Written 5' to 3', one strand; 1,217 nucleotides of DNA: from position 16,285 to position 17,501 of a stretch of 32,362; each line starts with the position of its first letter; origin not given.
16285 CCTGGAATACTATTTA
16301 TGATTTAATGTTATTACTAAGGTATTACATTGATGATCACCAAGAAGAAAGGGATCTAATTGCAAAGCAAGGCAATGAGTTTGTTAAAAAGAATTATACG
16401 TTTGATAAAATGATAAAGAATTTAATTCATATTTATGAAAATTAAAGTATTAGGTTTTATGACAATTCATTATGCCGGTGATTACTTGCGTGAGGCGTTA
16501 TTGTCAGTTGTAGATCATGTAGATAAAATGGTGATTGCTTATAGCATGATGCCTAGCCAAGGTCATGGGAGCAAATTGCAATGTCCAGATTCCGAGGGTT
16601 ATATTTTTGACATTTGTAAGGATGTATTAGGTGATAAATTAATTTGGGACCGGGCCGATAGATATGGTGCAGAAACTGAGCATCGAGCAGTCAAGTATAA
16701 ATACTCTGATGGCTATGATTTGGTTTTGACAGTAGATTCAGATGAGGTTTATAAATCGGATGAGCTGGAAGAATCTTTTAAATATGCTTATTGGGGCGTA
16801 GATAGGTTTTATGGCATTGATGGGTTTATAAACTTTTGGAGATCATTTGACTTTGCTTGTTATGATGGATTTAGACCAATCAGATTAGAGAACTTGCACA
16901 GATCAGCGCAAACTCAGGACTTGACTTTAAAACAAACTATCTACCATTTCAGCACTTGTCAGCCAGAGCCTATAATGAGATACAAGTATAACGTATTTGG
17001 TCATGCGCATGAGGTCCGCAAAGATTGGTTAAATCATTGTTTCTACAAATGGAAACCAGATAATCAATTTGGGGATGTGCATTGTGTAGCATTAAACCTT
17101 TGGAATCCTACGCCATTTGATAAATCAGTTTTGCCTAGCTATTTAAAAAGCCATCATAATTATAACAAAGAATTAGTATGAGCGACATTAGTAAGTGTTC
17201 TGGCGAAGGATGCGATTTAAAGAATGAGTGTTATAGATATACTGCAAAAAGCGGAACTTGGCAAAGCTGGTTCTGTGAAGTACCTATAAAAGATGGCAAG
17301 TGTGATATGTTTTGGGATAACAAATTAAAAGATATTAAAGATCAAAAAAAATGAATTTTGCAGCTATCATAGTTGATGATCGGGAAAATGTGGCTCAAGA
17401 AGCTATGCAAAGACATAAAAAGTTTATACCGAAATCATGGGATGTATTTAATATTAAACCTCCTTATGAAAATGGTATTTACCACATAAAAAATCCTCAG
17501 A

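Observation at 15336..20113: Glycosyltransferase/methyltransferase cassette between the major capsid gene and the head-tail adaptor gene: candidate phage-encoded virion glycosylation system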

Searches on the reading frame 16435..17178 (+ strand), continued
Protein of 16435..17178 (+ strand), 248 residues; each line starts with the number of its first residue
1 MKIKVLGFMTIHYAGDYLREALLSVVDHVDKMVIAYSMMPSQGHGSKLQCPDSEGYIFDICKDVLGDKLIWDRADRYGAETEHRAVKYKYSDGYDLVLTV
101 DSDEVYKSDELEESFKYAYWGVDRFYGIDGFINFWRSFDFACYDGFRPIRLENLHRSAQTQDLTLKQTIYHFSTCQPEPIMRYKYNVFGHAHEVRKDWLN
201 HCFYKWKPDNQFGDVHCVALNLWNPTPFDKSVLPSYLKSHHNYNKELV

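Call 102: fold_search(model_id=the predicted structure, library=viral)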
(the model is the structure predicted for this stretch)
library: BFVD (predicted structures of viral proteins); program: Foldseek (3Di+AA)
matches with E <= 10: 1117; with E <= 0.001: 128
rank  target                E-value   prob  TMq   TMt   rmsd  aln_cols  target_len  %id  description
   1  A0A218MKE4            9.9e-12  1.00  0.72  0.66   4.9       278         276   16  Uncharacterized protein [uncultured virus]
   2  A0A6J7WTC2            9.9e-10  1.00  0.71  0.63   4.4       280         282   13  Glycosyl transferase, family 17 [uncultured Caudovirales phage]
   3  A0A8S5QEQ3            1.9e-09  1.00  0.70  0.32   5.6       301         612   14  Fringe-like [Myoviridae sp. ctn8H20]
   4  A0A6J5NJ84            2.7e-08  1.00  0.63  0.64   4.7       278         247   16  Glycosyl transferase, family 17 [uncultured Caudovirales phage]
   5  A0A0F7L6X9            5.0e-08  1.00  0.41  0.39  14.8       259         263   12  Uncharacterized protein [uncultured marine virus]
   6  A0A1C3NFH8            9.3e-08  1.00  0.49  0.33   6.0       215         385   15  (no name in the UniProt tables at hand)
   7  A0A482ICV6            1.2e-07  1.00  0.64  0.55   5.9       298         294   13  (no name in the UniProt tables at hand)
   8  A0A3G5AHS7            1.7e-07  1.00  0.58  0.14   7.3       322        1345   12  DUF7796 domain-containing protein [Sylvanvirus sp.]
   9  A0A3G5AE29            5.5e-07  1.00  0.48  0.23   6.6       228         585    9  Glycosyltransferase 2-like domain-containing protein [Satyrvirus sp.]
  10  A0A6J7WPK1            1.1e-06  1.00  0.48  0.47   4.7       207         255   11  Glyco_tranf_GTA_type domain containing protein [uncultured Caudovirales phage]
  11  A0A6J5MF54            1.4e-06  1.00  0.49  0.60   5.3       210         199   14  Glycosyl transferase, family 17 (Fragment) [uncultured Caudovirales phage]
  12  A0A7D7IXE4            1.4e-06  1.00  0.48  0.43   8.4       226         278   13  (no name in the UniProt tables at hand)
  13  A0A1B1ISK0            1.8e-06  1.00  0.60  0.14   4.4       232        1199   15  (no name in the UniProt tables at hand)
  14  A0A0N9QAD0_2          1.9e-06  1.00  0.51  0.17   6.2       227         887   15  Multiple type acyltransferase domains containing protein [Chrysochromulina ericina virus CeV-01B]
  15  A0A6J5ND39            2.1e-06  1.00  0.43  0.15   8.2       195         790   11  Glycosyltransferase, DXD sugar-binding motif [uncultured Caudovirales phage]
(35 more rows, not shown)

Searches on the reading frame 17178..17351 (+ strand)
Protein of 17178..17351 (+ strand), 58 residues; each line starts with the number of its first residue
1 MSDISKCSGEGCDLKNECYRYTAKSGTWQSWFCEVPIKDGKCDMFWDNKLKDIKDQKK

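Call 4: search_protein_families(library=pfam, proteins=[window:17178-17351:+], max_evalue=1)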
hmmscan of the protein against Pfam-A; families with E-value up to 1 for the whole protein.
window:17178-17351:+ (58 aa): 0 families

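Call 5: search_protein_families(library=phrogs, proteins=[window:17178-17351:+], max_evalue=0.01)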
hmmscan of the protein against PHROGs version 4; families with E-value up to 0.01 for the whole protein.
window:17178-17351:+ (58 aa): 1 family
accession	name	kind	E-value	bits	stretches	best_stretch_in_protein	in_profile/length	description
phrog_20586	-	unknown function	5e-06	27.7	1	4-58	1-55/59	-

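Call 8: search_protein_families(library=ncbifam, proteins=[window:17178-17351:+], max_evalue=0.1)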
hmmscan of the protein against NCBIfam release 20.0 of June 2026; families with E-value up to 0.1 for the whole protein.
window:17178-17351:+ (58 aa): 0 families
